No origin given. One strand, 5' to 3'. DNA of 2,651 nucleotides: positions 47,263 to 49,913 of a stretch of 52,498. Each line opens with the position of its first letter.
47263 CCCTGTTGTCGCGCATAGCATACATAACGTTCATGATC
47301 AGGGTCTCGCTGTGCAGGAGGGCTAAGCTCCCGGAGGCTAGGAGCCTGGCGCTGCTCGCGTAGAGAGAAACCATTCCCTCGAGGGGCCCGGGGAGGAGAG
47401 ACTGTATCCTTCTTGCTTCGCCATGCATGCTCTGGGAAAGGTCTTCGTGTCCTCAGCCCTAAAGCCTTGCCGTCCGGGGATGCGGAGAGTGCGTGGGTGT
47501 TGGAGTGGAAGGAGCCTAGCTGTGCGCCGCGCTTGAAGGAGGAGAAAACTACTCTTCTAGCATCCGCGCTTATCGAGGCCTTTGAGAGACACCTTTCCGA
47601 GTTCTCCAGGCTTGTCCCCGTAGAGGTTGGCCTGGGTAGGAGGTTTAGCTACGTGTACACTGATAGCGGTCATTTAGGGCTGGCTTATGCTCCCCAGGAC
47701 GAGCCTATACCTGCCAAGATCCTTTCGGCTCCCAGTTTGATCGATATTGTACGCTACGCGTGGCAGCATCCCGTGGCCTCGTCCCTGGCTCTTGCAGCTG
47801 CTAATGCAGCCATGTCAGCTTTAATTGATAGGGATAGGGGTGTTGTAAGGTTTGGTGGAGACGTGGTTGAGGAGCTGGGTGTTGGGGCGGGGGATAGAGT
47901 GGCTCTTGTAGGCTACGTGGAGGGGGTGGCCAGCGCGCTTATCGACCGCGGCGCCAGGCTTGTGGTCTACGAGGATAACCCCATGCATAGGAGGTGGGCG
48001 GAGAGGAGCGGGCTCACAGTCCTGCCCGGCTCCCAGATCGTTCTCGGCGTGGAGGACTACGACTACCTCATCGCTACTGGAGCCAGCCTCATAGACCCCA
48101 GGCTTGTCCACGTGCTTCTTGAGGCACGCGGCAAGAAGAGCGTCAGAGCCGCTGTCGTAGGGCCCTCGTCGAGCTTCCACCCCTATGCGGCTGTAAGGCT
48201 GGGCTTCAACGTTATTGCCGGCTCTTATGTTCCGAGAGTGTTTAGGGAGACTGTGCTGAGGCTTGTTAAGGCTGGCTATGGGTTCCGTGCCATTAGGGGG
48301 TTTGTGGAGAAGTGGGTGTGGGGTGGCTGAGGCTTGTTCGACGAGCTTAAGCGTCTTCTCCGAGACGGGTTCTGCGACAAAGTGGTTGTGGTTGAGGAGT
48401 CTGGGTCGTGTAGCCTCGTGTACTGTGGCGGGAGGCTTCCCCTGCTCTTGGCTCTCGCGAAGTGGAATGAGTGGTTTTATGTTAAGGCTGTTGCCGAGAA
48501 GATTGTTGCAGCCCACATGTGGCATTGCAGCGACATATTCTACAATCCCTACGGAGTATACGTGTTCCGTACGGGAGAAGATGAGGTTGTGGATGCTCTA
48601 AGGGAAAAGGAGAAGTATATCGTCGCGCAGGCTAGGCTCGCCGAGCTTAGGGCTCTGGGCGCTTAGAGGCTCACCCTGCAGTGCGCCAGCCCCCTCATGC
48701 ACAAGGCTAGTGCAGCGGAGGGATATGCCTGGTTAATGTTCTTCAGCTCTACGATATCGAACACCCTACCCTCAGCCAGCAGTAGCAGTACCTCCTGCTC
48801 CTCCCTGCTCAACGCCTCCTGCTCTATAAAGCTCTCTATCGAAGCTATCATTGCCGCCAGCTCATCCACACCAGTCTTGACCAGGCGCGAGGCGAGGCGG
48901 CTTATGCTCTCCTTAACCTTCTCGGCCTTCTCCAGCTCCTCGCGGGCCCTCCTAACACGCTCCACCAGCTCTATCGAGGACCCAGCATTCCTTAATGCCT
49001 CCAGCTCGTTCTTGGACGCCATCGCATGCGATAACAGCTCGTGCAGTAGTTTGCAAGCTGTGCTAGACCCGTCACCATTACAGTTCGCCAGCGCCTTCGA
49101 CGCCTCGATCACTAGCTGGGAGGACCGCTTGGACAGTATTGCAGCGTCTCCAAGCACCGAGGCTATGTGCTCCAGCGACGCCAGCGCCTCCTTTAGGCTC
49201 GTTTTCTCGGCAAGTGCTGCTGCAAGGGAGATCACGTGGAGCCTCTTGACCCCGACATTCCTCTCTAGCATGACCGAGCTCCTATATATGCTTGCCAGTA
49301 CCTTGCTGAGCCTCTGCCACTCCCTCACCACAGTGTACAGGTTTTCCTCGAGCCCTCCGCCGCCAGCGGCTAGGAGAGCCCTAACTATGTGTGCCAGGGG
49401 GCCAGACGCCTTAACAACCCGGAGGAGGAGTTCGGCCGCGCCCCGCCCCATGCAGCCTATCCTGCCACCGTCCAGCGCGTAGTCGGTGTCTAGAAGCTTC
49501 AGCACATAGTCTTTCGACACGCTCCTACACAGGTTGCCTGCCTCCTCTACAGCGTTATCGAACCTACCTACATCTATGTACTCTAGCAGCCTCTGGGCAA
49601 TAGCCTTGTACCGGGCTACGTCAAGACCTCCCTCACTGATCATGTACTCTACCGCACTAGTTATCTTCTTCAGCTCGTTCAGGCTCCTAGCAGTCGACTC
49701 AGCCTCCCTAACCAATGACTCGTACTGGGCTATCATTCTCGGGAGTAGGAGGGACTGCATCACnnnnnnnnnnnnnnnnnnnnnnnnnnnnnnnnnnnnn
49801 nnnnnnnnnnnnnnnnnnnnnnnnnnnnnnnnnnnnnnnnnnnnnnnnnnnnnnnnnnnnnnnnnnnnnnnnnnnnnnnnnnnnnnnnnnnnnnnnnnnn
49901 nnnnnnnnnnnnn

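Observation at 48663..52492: Translationally coupled 910-aa P-loop NTPase and 366-aa helical/winged-helix partner: candidate uncharacterised two-gene NTPase system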

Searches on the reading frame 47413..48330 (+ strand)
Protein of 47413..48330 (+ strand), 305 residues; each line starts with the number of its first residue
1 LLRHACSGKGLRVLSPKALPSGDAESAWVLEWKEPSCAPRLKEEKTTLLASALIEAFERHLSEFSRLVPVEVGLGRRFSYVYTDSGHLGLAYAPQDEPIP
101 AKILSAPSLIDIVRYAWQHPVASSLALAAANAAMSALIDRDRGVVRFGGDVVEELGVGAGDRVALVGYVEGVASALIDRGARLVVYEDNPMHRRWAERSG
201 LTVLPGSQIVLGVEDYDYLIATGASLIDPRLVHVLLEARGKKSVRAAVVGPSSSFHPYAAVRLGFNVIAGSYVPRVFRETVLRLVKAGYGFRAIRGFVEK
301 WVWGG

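Call 18: search_protein_families(library=pfam, proteins=[window:47413-48330:+], max_evalue=0.1)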
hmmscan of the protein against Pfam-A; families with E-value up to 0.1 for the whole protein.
window:47413-48330:+ (305 aa): 2 families
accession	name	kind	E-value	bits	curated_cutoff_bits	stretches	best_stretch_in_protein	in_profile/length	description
PF04016.18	DUF364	-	3.3e-21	75.9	23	1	150-302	1-145/147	Putative heavy-metal chelation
PF13938.11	DUF4213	-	7.7e-07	29.7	23.5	1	71-133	15-74/75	Putative heavy-metal chelation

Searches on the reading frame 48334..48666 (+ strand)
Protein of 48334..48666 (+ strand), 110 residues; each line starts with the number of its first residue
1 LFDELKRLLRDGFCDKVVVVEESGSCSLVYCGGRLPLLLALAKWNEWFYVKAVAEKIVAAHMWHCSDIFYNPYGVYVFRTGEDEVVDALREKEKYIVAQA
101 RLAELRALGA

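Call 18: search_protein_families(library=pfam, proteins=[window:48334-48666:+], max_evalue=0.1)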
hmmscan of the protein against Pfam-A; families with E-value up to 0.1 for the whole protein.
window:48334-48666:+ (110 aa): 0 families

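Call 20: search_protein_families(library=padloc, proteins=[window:48334-48666:+], max_evalue=0.1)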
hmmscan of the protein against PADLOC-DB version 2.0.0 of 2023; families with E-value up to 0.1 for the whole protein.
window:48334-48666:+ (110 aa): 0 families

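Call 97: search_protein_families(library=pfam, alignment_id=A5, max_evalue=1)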
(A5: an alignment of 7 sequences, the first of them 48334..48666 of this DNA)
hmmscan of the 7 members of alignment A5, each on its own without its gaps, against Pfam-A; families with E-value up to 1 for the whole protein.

A. member 1, window:48334-48666:+ (110 aa): 0 families

B. families by the number of members that match (of 7 scanned): 1 family
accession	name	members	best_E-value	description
PF07777.16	MFMR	2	0.041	G-box binding protein MFMR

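Call 98: search_solved_structures(query=A5, max_evalue=1)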
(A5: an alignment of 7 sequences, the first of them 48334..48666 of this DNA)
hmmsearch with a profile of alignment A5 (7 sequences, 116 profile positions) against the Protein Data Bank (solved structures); distinct sequences matched with E-value up to 1: 0.

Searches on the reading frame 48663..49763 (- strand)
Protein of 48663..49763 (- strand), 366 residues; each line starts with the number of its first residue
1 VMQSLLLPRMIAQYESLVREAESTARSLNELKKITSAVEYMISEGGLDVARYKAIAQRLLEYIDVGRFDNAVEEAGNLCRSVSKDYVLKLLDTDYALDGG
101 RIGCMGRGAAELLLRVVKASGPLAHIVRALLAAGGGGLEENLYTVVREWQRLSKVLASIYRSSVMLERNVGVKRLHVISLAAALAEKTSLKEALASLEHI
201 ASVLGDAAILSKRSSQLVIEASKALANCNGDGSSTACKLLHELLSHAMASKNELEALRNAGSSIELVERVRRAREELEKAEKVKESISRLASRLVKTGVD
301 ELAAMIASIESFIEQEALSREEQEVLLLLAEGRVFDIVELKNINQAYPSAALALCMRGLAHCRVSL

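Call 3: search_protein_families(library=pfam, proteins=[window:48663-49763:-], max_evalue=1)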
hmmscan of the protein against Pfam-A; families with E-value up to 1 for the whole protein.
window:48663-49763:- (366 aa): 4 families
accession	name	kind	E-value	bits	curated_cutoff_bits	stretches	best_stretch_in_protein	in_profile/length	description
PF10226.14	CCDC85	-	0.007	16.5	23.8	1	145-236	90-182/192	CCDC85 family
PF08822.17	DUF1804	-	0.041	14.2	29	1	238-314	81-159/164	Protein of unknown function (DUF1804)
PF15299.11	ALS2CR8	-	0.33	11.2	28.9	1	254-323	146-209/235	Amyotrophic lateral sclerosis 2 chromosomal region candidate gene 8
PF24596.1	DUF7620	-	0.4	11.6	27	0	268-295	23-50/69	Family of unknown function (DUF7620)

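Call 4: search_protein_families(library=padloc, proteins=[window:48663-49763:-], max_evalue=1)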
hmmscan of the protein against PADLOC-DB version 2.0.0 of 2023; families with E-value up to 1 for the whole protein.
window:48663-49763:- (366 aa): 0 families

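Call 5: search_protein_families(library=ncbifam, proteins=[window:48663-49763:-], max_evalue=1)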
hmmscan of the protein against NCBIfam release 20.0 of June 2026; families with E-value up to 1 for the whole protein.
window:48663-49763:- (366 aa): 0 families

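Call 8: search_solved_structures(query=window:48663-49763:-, max_evalue=1)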
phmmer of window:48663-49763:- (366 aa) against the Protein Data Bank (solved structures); distinct sequences matched with E-value up to 1: 2.
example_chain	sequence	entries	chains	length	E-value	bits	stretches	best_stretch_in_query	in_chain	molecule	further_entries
9f5x_J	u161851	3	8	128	0.27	14.6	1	133-207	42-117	Acyl carrier protein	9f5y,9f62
6u83_A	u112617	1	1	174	0.32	14.4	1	72-151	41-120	Outer membrane associated protein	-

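Call 16: find_homologous_proteins(query=window:48663-49763:-, max_evalue=0.001)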
Query window:48663-49763:- (366 aa): 1 proteins with E <= 0.001 among 8000 candidates.
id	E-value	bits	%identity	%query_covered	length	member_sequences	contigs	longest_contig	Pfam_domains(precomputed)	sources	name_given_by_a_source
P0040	1.1e-217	740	100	100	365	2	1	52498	-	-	-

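Call 32: find_homologous_proteins(query=A2, max_evalue=0.001)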
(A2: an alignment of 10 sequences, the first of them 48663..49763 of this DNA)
Query A2 (10 sequences) (366 aa, profile of the alignment): 3 proteins with E <= 0.001 among 8000 candidates.
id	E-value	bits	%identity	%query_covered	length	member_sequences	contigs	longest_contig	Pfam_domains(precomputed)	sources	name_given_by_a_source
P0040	3.8e-115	403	100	100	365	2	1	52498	-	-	-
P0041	2.5e-106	374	24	97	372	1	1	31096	-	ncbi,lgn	ncbi:MAG: hypothetical protein ABWW70_03645 [Thermoproteota archaeon]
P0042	5.7e-96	340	25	72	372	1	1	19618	-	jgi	jgi:hypothetical protein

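Call 46: predict_structure(alignment_id=A4)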
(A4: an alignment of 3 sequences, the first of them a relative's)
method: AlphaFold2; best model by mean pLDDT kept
length: 365 residues; sequences in the alignment: 3
mean_pLDDT: 69.7   pTM: 0.48
mean pLDDT of the five models: 69.7, 68.0, 65.4, 64.5, 47.9
residues with pLDDT >= 90: 0; 70-90: 198; 50-70: 141; < 50: 26
segments of 3 or more residues with pLDDT < 50: 1-14, 294-300
pLDDT, mean of each block of 10 residues (from residue 1): 38 56 75 74 74 75 76 80 74 59 66 68 63 57 72 79 77 68 66 81 86 77 61 66 80 79 79 86 70 48 56 70 68 60 76 74 54
secondary structure, 60 per line:
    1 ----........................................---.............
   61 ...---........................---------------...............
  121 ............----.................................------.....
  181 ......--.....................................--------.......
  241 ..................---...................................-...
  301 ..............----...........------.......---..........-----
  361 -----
elements in order: H5-44 H48-63 H67-90 H106-132 H137-169 H176-186 H189-225 H234-258 H262-296 H298-314 H319-329 H336-342 H346-355

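Call 51: fold_search(model_id=the predicted structure, library=pdb)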
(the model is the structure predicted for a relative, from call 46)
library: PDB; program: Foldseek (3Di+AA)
matches with E <= 10: 309; with E <= 0.001: 0
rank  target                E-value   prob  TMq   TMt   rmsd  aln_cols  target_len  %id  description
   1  5cwp                  1.9e-01  0.75  0.19  0.29  22.3       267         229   16  Crystal structure of de novo designed helical repeat protein DHR79 (released 2015-12-16)
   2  7udn_B                2.8e-01  0.35  0.17  0.21  26.6       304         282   15  Crystal structure of designed helical repeat protein RPB_PLP1_R6 in alternative conformation 2 (released 2023-03-22)
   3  8tlp_B                3.3e-01  0.57  0.21  0.30  17.6       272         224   15  Computationally designed tunable C2 symmetric tandem repeat homodimer, D_3_633_8x without peptide (released 2024-12-11)
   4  8fbi                  4.1e-01  0.23  0.16  0.20  24.9       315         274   15  Improving the secretion of designed protein assemblies through negative design of cryptic transmembrane domains (released 2023-03-22)
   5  8tm9_A                4.5e-01  0.47  0.21  0.29  17.2       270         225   18  Computationally designed tunable C2 symmetric tandem repeat homodimer, D_3_633_8x bound to peptide (released 2024-12-11)
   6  5cwo_A                4.7e-01  0.28  0.17  0.24  17.3       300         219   16  Crystal structure of de novo designed helical repeat protein DHR76 (released 2015-12-16)
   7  7n6g_3R               4.7e-01  0.15  0.15  0.15  54.5       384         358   14  C1 of central pair (released 2022-05-18)
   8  6n4n_F                6.7e-01  0.54  0.18  0.33  21.3       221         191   17  Crystal structure of the designed protein DNCR2/danoprevir/NS3a complex (released 2019-09-11)
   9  7udn_A                6.7e-01  0.20  0.18  0.22  29.4       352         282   14  Crystal structure of designed helical repeat protein RPB_PLP1_R6 in alternative conformation 2 (released 2023-03-22)
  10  4nsl_B                6.7e-01  0.18  0.20  0.17  25.2       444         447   10  X-ray Crystal structure of Adenylosuccinate Lyase from Salmonella typhimurium (released 2014-12-03)
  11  6n4n_C                7.0e-01  0.51  0.18  0.34  20.5       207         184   17  Crystal structure of the designed protein DNCR2/danoprevir/NS3a complex (released 2019-09-11)
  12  9drl_B                7.0e-01  0.20  0.16  0.15  29.1       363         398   16  Cryo-EM structure of the T33-549 tetrahedral cage (released 2025-08-06)
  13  7udm_A                7.4e-01  0.21  0.17  0.22  26.5       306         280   13  Crystal structure of designed helical repeat protein RPB_PLP1_R6 in alternative conformation 1 (with peptide) (released 2023-03-22)
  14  2efl                  1.0e+00  0.08  0.13  0.15  50.3       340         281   10  Crystal structure of the EFC domain of formin-binding protein 17 (released 2007-05-29)
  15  6xss_A                1.0e+00  0.18  0.17  0.22  17.9       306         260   16  CryoEM structure of designed helical fusion protein C4_nat_HFuse-7900 (released 2020-12-23)
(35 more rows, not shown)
